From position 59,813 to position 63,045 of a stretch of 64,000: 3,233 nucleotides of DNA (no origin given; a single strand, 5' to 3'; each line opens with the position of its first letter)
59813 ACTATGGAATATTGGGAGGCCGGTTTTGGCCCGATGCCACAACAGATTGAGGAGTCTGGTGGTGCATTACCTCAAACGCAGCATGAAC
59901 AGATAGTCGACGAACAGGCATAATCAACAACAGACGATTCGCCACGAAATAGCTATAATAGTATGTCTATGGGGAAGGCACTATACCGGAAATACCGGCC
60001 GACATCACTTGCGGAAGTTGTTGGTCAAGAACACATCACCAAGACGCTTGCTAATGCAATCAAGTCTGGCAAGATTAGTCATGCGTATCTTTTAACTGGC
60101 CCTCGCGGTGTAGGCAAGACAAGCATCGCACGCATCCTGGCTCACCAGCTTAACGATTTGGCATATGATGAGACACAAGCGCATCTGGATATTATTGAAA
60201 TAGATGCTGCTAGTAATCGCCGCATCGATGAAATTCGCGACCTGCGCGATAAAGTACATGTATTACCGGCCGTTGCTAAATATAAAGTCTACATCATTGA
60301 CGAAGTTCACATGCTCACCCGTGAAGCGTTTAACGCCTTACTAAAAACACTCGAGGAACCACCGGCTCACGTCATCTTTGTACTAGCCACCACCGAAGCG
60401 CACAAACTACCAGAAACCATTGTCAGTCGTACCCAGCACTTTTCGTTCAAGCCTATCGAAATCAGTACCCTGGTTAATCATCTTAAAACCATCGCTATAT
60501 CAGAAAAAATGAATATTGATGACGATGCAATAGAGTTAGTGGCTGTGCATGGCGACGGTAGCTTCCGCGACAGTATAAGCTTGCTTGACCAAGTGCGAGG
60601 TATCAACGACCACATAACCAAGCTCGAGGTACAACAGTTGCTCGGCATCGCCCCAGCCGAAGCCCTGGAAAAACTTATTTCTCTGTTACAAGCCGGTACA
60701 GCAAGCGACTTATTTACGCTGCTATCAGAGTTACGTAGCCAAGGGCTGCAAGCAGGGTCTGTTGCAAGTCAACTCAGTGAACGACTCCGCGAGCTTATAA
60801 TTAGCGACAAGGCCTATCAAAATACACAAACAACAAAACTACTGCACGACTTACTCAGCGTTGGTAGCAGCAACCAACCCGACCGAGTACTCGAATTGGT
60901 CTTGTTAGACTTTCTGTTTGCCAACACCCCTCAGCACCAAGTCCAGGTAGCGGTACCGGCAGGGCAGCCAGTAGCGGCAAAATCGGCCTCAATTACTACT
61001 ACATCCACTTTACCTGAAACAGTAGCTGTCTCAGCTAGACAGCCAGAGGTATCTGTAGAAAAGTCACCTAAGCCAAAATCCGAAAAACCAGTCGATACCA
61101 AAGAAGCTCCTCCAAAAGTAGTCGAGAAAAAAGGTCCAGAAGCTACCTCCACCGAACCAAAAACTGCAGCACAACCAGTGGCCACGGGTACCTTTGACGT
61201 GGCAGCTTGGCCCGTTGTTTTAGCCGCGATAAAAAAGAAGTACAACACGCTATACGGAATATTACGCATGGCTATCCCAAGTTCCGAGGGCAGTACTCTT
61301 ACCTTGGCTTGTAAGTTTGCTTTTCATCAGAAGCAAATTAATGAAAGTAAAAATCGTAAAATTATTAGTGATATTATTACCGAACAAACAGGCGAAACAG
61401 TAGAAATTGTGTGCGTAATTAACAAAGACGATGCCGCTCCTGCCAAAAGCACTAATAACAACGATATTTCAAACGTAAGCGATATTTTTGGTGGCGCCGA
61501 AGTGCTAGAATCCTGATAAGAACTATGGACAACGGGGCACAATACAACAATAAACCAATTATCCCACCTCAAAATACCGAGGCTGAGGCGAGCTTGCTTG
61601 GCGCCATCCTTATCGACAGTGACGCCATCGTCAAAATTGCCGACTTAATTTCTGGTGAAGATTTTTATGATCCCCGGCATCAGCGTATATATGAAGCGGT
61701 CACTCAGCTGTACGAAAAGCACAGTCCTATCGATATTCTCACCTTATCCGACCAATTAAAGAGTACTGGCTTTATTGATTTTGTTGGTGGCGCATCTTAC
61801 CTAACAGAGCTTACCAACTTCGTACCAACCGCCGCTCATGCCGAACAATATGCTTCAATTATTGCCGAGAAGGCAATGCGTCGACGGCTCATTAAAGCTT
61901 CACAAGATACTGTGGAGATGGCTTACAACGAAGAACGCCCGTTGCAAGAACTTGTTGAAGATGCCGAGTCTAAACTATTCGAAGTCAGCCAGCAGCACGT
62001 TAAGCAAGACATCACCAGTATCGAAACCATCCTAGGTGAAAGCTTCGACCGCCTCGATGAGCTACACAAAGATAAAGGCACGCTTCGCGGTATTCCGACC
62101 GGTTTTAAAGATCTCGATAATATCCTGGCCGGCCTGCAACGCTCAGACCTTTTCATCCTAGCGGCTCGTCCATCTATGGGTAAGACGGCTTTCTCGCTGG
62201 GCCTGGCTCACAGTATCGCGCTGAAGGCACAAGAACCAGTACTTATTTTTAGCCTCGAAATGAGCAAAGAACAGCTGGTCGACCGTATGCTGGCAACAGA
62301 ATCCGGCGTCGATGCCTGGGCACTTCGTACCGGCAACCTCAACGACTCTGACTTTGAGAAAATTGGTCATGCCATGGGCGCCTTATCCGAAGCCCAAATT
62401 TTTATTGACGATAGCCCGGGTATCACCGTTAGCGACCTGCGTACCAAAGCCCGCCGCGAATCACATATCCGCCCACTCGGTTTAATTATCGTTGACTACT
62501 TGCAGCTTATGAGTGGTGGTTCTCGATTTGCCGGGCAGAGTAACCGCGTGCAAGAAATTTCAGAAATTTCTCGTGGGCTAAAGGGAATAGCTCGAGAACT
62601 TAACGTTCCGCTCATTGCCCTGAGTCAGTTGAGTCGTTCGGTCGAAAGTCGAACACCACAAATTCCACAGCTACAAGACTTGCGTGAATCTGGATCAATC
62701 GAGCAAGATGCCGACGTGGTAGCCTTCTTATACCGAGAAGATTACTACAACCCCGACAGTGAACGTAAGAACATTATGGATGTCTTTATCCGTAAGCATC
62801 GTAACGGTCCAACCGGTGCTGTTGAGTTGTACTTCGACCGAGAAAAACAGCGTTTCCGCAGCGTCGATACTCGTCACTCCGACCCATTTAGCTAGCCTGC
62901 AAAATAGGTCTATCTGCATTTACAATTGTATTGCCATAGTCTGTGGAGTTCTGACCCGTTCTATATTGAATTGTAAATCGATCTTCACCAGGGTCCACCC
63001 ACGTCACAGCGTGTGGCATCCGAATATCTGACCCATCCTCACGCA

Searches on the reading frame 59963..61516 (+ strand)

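Call 19: search_protein_families(library=pfam, proteins=[window:59963-61516:+])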
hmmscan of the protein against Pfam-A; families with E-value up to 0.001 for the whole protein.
window:59963-61516:+ (517 aa): 18 families
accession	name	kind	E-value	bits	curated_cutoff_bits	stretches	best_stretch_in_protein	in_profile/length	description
PF13177.12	DNA_pol3_delta2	-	2e-35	122.6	27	1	21-165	1-160/161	DNA polymerase III, delta subunit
PF00004.35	AAA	-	1.7e-14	54.8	21.2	1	42-161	1-127/131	ATPase family associated with various cellular activities (AAA)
PF07728.20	AAA_5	-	5.1e-10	39.9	22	1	43-136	3-96/139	AAA domain (dynein-related subfamily)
PF05496.18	RuvB_N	-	5.1e-10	39.8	27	1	12-135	2-113/159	Holliday junction DNA helicase RuvB P-loop domain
PF22608.2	DNAX_ATPase_lid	-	1.4e-09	38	27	1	171-210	3-42/49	DNA polymerase III clamp loader subunit, ATPase lid domain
PF13401.12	AAA_22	-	5.4e-08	33.6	27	1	42-143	8-124/130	AAA domain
PF13173.12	AAA_14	-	1.4e-07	32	27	1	41-156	4-114/129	AAA domain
PF06068.19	TIP49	-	5.6e-07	29.5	23.8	0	109-144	277-311/347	TIP49 P-loop domain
PF13191.12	AAA_16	-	1.9e-06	28.9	32.6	1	19-74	2-63/167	AAA ATPase domain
PF12775.13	AAA_7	-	5.7e-06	26.4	25.8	1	38-125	32-119/181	P-loop containing dynein motor region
PF20964.2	DnaX_C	-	6.3e-06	26.6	26.2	1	413-488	13-89/113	DNA polymerase III subunit tau, C-terminal domain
PF05673.19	DUF815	-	2.5e-05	24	23.8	1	11-158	22-164/249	Protein of unknown function (DUF815)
PF01078.27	Mg_chelatase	-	2.9e-05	24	20.3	1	16-82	2-65/207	Magnesium chelatase, subunit ChlI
PF13604.12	AAA_30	-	3.4e-05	24.1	27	1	41-140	20-122/191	AAA domain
PF20720.3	nSTAND3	-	5.4e-05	23.4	27.2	1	26-83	4-60/155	Novel STAND NTPase 3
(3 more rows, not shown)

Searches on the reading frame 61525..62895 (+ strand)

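Call 19: search_protein_families(library=pfam, proteins=[window:61525-62895:+])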
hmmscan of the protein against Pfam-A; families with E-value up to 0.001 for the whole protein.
window:61525-62895:+ (456 aa): 4 families
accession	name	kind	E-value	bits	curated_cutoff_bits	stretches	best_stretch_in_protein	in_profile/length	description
PF03796.21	DnaB_C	-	1.2e-103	346.3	27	1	189-445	1-254/255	DnaB-like helicase C terminal domain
PF00772.26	DnaB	-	7e-35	119.6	23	1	14-115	2-103/103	DnaB-like helicase N terminal domain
PF13481.12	AAA_25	-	9e-12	45.5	27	1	196-368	21-189/195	AAA domain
PF06745.19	ATPase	-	1.3e-05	25.1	26.6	1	190-264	1-74/231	KaiC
